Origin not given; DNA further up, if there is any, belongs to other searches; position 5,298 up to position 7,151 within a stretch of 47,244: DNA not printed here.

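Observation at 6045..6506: Mini-intein inserted in the catalytic core of the PurZ-like gene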

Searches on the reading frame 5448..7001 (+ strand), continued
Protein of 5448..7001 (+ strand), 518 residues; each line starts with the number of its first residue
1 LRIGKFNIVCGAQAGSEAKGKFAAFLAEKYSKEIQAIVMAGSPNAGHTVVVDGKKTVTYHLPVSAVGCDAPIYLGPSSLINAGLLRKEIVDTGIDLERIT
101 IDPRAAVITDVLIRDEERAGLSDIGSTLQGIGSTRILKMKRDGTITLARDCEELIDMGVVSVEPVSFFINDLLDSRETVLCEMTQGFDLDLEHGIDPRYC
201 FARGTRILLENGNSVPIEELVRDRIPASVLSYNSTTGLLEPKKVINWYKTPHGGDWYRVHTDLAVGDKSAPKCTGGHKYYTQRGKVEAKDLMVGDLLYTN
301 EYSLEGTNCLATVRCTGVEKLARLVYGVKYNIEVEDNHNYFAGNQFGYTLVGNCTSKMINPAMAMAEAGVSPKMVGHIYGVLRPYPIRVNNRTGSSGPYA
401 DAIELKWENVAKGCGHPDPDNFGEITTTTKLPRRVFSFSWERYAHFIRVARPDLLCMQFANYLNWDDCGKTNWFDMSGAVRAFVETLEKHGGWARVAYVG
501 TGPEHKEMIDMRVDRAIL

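Call 11: search_dna_similar(query=window:5448-7001:+, collection=phages, mode=protein, max_rows=30)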
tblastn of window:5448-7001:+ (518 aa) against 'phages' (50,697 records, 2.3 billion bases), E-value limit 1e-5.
Records with a match: 192; places in all: 192; records where one place covers at least 80% of the query: 6.
Best place of each record, by identity: <60% 192.
By first word of the organism name: Arthrobacter 74; Vibrio 38; Microbacterium 18; Acinetobacter 12; Salmonella 8; Gordonia 6; Listeria 5; Streptomyces 4; Escherichia 4; Bacillus 3; and 14 more.
By host as written in the record: Arthrobacter sp. ATCC 21022 67; - 27; Microbacterium foliorum NRRL B-24224 11; Vibrio cholerae 2095 9; Vibrio cholerae 7; Arthrobacter sp. (ATCC 21022) 7; Gordonia terrae 3612 6; Microbacterium foliorum NRRL B-24224 SEA 5; and 31 more.
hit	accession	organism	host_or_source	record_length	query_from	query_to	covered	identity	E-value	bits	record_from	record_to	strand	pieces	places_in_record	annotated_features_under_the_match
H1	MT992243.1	Acinetobacter phage DMU1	Acinetobacter baumannii 19606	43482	1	502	90%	28.9%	1e-12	137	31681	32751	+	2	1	adenylosuccinate synthetase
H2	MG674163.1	Acinetobacter phage SH-Ab 15497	Acinetobacter baumannii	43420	5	502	86%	29.4%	1e-12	135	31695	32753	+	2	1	adenylosuccinate synthetase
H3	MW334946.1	Cyanophage S-2L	-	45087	2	504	78%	32.2%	1e-14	140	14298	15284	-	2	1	adenylosuccinate synthetase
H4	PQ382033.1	Acinetobacter phage vB_AbaSI_2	Acinetobacter baumannii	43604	1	502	81%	30.3%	3e-13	141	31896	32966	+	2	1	hypothetical protein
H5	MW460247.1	Burkholderia phage BCSR129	Burkholderia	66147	5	511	86%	28.4%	7e-10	128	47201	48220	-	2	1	hypothetical protein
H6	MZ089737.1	Pseudomonas phage PSA28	wastewater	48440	2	514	77%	31.6%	4e-14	156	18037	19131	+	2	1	adenylosuccinate synthetase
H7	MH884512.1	Bacillus phage vB_BpsS-140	Bacillus pseudalcaliphilus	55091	4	512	76%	31.8%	8e-20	195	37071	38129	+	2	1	purA: adenylosuccinate synthetase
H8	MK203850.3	Alteromonas phage ZP6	Alteromonas macleodii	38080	8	511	83%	28.3%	3e-9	124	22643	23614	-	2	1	diaminopurine synthetase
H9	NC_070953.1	Alteromonas phage ZP6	Alteromonas macleodii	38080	8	511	83%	28.3%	3e-9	124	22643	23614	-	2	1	2-aminooxy adenylosuccinate synthetase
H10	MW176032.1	Acinetobacter phage Barton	Acinetobacter calcoaceticus ATCC23055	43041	5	502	72%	31.7%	2e-12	141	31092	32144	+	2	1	36: hypothetical protein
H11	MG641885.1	Salmonella phage PMBT28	Salmonella enterica subsp. enterica ...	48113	5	512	72%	31.6%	4e-13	148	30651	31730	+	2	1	adenylosuccinate synthetase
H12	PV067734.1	Acinetobacter phage vB_AbaS-Bhz20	Acinetobacter baumannii DSM 106838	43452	1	502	78%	29.1%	1e-11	134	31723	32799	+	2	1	2-aminooxy adenylosuccinate synthetase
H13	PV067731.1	Acinetobacter phage vB_AbaS-Bhz9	Acinetobacter baumannii DSM 106838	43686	1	502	76%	29.6%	7e-11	131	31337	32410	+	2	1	2-aminooxy adenylosuccinate synthetase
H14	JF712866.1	Vibrio phage phiVC8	Vibrio cholerae O1 Classic E8021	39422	7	514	72%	31.4%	2e-11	143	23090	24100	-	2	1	adenylosuccinate synthetase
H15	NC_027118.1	Vibrio phage phiVC8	Vibrio cholerae O1 Classic E8021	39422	7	514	72%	31.4%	2e-11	143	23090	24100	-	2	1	2-aminooxy adenylosuccinate synthetase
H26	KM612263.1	Vibrio phage H3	Vibrio cholerae 2095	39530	7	503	70%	31.8%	3e-11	141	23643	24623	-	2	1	adenylosuccinate synthetase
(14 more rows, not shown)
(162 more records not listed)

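Call 16: find_encoding_contigs(protein=P0003, flank=5000, max_places=3)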
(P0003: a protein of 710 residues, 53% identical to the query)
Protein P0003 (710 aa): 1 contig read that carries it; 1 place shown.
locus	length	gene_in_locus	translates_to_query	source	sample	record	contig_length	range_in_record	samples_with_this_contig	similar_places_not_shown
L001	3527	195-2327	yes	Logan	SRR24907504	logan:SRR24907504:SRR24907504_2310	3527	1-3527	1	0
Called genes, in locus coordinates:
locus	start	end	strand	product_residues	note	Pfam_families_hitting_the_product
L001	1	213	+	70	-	?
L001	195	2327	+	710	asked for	PF00709:Adenylsucc_synt, PF14890:Intein_splicing (weak), PF03161:LAGLIDADG_2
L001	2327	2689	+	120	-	PF18909:dGTP_diPhyd_N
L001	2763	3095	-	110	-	-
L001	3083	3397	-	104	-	-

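Call 17: find_encoding_contigs(protein=P0004, flank=5000, max_places=3)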
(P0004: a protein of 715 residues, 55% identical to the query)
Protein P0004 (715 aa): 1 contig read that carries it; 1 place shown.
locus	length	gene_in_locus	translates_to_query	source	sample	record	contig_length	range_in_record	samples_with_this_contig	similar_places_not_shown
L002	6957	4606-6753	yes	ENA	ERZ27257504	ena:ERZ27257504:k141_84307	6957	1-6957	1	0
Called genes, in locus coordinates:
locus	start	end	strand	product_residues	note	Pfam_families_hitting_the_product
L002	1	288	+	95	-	?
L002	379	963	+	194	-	-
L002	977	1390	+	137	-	-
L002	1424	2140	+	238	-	PF13479:AAA_24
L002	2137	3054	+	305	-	PF02511:Thy1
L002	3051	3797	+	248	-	PF02732:ERCC4, PF12826:HHH_2 (weak)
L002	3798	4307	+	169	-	PF13521:AAA_28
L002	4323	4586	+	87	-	-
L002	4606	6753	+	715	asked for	PF00709:Adenylsucc_synt, PF14890:Intein_splicing, PF07591:PT-HINT (faint), PF03161:LAGLIDADG_2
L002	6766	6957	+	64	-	?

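Call 18: find_encoding_contigs(protein=P0005, flank=8000, max_places=3)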
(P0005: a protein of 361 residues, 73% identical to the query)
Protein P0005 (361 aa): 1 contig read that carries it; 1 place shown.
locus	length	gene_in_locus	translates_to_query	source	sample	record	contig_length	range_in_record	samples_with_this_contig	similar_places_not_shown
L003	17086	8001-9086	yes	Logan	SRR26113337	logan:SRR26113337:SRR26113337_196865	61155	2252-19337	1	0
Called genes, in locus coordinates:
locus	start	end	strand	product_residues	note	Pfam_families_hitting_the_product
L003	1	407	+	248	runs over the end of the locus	-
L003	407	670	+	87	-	-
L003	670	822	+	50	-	-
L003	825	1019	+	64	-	-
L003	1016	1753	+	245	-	PF02732:ERCC4, PF14520:HHH_5, PF00633:HHH (faint)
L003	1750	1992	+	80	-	-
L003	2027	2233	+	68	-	-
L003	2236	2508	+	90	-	-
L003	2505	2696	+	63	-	-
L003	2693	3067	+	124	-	PF05014:Nuc_deoxyrib_tr (weak)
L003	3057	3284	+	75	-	-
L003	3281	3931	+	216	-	PF00226:DnaJ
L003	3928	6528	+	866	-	PF03167:UDG, PF01612:DNA_pol_A_exo1, PF00476:DNA_pol_A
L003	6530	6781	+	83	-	-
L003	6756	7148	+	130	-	-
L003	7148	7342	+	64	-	-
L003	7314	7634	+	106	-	-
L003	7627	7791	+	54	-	-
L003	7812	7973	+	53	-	-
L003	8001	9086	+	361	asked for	PF00709:Adenylsucc_synt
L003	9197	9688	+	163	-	PF18909:dGTP_diPhyd_N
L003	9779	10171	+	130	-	-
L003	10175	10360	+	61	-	-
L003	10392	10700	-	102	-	-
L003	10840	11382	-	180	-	-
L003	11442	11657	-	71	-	-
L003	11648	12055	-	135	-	-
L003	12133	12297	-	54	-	-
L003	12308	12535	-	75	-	-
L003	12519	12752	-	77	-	-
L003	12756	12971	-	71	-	-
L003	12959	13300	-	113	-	-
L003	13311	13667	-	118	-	-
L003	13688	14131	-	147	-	-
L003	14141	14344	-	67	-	-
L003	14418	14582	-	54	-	-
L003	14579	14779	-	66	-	-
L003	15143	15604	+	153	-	-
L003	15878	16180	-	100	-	-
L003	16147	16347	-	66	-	-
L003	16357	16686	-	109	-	-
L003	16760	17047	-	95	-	-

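Call 40: get_annotated_region(hit=H3, flank=200)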
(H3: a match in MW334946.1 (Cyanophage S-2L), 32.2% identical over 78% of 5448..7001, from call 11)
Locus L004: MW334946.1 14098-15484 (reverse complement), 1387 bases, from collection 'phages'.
description: Cyanophage S-2L, complete genome.
organism: Cyanophage S-2L (NCBI taxid 260586)
taxonomy: Viruses; Duplodnaviria; Heunggongvirae; Uroviricota; Caudoviricetes
host: -; source: -; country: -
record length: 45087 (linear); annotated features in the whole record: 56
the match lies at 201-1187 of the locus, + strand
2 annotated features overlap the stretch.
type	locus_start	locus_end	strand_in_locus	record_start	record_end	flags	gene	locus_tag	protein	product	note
CDS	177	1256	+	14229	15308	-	-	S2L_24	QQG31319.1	adenylosuccinate synthetase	adenylosuccinate synthetase Acinetobacter phage DMU1; S2L24/PurZ; similar to locus QOI69781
CDS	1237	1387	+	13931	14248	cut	-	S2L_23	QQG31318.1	nucleotide pyrophosphohydrolase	nucleotide pyrophosphohydrolase Salmonella phage PMBT28; S2L23/MazZ; similar to locus AUZ95523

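Call 41: get_annotated_region(hit=H14, flank=200)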
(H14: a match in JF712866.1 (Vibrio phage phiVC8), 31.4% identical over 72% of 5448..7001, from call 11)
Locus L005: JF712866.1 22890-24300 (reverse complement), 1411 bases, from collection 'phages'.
description: Vibrio phage phiVC8, complete genome.
organism: Vibrio phage phiVC8 (NCBI taxid 1076759)
taxonomy: Viruses; Duplodnaviria; Heunggongvirae; Uroviricota; Caudoviricetes; Enhodamvirus; Enhodamvirus VC8
host: Vibrio cholerae O1 Classic E8021; source: Endho dam; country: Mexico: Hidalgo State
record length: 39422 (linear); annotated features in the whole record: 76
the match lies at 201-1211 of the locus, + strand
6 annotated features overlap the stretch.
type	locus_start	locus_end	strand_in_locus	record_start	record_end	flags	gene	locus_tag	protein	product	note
CDS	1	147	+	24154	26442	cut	-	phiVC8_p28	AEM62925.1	Integrase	similar to Vibrio cholerae [ZP_01948770]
regulatory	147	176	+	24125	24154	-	-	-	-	terminator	putative rho-independent terminator; predicted using WebGeSTr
misc_feature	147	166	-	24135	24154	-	-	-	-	-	inverted sequence region; predicted using EINVERTED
regulatory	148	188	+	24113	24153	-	-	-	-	promoter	putative phiVC8 promoter; predicted using PromoterHunter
CDS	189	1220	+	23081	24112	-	-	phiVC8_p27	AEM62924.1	adenylosuccinate synthetase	similar to Solibacter usitatus [YP_827486]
CDS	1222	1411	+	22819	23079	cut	-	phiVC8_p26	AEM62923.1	hypothetical protein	similar to Vibrio cholerae bacteriophage VP5 [YP_053024]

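Call 49: find_related_loci(query=A1, collection=viral_contigs, flank=3000)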
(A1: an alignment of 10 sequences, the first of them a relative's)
Query A1 (518 aa) in viral_contigs; peptide patterns used: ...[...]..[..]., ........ (x = any residue, [..] = any of these).
53 stretches matched a pattern; 27 encode a relative of the query (tblastn E <= 1e-3); 27 distinct loci.
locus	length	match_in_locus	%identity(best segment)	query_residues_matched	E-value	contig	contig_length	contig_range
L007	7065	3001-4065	61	1-509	8e-72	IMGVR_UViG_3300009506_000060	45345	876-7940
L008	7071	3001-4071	61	1-514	7e-63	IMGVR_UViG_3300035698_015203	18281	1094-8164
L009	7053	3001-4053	57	4-514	2e-62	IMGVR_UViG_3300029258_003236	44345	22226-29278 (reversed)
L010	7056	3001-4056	54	4-511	2e-60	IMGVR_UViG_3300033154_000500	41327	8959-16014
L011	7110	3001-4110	56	1-512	5e-59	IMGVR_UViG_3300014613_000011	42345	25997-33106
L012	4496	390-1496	52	1-511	2e-58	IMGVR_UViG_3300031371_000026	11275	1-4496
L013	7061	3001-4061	54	1-509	3e-58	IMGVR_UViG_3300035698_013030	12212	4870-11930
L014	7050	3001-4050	56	4-509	2e-57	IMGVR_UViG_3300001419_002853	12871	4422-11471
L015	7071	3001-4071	53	1-509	6e-57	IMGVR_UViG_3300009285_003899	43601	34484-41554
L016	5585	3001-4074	46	1-509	4e-56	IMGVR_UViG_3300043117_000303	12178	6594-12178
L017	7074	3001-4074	46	1-509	4e-56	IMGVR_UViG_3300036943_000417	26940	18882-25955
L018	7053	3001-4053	60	6-509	1e-55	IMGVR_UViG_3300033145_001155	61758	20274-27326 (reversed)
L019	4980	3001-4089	55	4-510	2e-55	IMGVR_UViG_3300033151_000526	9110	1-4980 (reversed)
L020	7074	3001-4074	46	1-509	6e-55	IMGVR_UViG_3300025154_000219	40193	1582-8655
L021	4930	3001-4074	44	1-510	4e-55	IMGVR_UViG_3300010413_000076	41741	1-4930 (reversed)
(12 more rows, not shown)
